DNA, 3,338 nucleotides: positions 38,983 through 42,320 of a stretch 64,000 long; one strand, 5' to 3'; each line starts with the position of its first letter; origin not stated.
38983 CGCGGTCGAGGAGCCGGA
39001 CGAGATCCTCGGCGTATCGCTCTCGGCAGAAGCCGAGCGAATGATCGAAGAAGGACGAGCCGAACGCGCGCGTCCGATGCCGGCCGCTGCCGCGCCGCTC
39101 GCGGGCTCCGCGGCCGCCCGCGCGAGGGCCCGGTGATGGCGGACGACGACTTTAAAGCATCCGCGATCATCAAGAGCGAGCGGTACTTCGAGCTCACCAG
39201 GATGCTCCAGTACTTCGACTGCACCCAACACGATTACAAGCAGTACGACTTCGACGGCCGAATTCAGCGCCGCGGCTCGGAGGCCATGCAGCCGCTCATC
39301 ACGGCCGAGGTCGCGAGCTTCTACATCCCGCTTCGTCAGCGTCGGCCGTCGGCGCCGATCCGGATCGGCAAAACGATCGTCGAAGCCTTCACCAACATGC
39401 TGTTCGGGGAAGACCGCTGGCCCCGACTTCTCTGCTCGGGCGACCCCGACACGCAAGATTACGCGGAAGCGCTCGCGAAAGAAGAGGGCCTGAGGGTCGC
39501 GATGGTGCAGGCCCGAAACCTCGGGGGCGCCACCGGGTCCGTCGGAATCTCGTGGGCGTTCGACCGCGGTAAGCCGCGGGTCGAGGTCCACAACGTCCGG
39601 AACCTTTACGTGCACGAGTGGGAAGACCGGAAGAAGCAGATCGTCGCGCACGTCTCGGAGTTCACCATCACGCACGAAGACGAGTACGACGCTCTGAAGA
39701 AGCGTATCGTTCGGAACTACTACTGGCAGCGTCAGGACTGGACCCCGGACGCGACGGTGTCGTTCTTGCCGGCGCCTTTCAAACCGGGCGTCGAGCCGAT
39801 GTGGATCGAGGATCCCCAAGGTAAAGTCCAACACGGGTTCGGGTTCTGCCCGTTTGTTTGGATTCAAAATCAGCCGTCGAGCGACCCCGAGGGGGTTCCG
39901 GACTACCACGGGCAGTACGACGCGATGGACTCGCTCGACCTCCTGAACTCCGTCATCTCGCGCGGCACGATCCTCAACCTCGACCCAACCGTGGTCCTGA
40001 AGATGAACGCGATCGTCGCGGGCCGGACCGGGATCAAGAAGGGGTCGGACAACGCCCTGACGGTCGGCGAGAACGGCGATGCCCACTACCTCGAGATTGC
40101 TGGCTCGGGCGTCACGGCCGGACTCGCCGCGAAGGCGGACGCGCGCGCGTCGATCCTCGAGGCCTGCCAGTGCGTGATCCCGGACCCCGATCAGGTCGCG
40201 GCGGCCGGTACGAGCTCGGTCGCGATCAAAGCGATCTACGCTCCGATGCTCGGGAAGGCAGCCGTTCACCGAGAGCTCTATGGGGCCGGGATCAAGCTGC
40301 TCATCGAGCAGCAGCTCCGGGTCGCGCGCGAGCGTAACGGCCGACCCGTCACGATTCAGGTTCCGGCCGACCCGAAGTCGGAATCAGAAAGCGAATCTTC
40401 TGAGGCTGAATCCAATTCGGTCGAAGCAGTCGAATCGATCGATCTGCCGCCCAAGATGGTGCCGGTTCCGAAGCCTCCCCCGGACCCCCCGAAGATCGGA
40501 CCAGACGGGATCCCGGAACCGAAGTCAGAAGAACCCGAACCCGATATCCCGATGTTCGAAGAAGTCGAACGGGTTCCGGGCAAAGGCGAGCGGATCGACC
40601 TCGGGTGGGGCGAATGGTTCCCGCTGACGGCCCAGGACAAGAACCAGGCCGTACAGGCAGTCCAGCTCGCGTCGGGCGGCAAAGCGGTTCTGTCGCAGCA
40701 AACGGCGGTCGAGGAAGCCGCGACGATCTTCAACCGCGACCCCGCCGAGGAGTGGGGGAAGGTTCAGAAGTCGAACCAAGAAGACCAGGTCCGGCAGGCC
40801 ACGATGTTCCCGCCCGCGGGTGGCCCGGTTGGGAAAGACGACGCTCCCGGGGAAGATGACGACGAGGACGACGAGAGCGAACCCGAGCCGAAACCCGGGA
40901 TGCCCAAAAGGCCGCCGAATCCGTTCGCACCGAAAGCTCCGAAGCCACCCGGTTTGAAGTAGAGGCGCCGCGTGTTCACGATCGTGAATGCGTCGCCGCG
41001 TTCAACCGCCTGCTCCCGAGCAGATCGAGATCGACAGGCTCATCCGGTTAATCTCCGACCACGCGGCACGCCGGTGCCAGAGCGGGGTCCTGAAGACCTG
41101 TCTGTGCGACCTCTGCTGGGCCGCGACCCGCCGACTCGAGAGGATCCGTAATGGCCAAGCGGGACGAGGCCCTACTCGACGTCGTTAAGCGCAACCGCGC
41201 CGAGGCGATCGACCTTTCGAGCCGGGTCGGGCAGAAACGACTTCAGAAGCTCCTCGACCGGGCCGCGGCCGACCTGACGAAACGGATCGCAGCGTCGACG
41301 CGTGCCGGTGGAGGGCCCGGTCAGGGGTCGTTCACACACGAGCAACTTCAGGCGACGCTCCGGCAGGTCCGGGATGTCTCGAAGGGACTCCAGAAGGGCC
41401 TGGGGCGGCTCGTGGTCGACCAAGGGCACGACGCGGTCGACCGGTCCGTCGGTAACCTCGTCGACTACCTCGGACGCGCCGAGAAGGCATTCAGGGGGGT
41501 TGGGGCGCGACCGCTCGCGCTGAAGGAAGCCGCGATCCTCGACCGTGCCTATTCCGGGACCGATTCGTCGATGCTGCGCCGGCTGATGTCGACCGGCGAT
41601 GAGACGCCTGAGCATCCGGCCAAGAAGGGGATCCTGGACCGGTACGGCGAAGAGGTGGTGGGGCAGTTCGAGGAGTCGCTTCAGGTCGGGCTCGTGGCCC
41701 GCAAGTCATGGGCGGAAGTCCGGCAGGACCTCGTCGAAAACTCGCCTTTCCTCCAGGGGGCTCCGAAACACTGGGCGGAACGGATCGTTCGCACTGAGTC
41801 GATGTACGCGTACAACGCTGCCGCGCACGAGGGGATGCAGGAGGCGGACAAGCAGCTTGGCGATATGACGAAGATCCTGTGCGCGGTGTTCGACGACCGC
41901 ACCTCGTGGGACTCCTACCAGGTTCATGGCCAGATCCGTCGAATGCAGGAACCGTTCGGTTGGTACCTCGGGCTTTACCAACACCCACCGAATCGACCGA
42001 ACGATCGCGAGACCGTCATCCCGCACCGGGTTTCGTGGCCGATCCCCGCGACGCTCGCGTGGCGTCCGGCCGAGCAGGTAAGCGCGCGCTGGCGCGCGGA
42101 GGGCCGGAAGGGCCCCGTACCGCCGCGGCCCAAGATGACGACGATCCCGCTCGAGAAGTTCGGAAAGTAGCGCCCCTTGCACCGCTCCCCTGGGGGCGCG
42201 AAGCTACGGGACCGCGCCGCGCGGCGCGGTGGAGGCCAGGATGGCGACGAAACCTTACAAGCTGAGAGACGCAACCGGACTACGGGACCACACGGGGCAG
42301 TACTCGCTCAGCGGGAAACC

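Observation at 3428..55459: Dispersed 20-bp perfect palindrome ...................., ten copies, kept inside genes in all three frames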

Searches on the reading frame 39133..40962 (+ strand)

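Call 9: search_protein_families(library=pfam, proteins=[window:39133-40962:+])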
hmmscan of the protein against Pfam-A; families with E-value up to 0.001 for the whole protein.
window:39133-40962:+ (609 aa): 0 families

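Call 11: search_protein_families(library=phrogs, proteins=[window:39133-40962:+])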
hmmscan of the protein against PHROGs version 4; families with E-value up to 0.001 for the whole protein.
window:39133-40962:+ (609 aa): 3 families
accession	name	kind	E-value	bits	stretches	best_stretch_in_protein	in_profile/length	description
phrog_64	-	head and packaging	1.7e-14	54.2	1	142-392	190-422/547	portal protein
phrog_533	-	head and packaging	2.6e-05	23.9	1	49-185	57-177/495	portal protein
phrog_145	-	head and packaging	0.00067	19.5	0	176-350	181-351/493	portal protein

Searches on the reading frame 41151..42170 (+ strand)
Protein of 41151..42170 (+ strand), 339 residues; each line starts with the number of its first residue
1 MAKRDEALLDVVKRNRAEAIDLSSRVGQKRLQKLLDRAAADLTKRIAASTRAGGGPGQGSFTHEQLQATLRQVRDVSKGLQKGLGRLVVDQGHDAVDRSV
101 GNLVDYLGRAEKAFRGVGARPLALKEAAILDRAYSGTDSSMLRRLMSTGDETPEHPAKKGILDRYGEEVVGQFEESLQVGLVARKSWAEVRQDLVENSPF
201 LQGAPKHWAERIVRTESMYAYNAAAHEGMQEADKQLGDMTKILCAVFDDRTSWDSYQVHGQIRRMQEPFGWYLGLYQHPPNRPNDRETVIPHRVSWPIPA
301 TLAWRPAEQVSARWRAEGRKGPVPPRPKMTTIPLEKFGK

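Call 11: search_protein_families(library=phrogs, proteins=[window:41151-42170:+])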
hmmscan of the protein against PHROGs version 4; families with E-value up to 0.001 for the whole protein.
window:41151-42170:+ (339 aa): 4 families
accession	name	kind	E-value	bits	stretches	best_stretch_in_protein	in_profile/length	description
phrog_3517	-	head and packaging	1.7e-10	41.8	1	206-283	232-312/371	head morphogenesis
phrog_2468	-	head and packaging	7.3e-05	23.4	1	177-273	156-246/303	head morphogenesis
phrog_595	-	head and packaging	0.00037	20.9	0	164-283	181-288/513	head maturation protease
phrog_115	-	head and packaging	0.00096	19.4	0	206-252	239-281/665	minor head protein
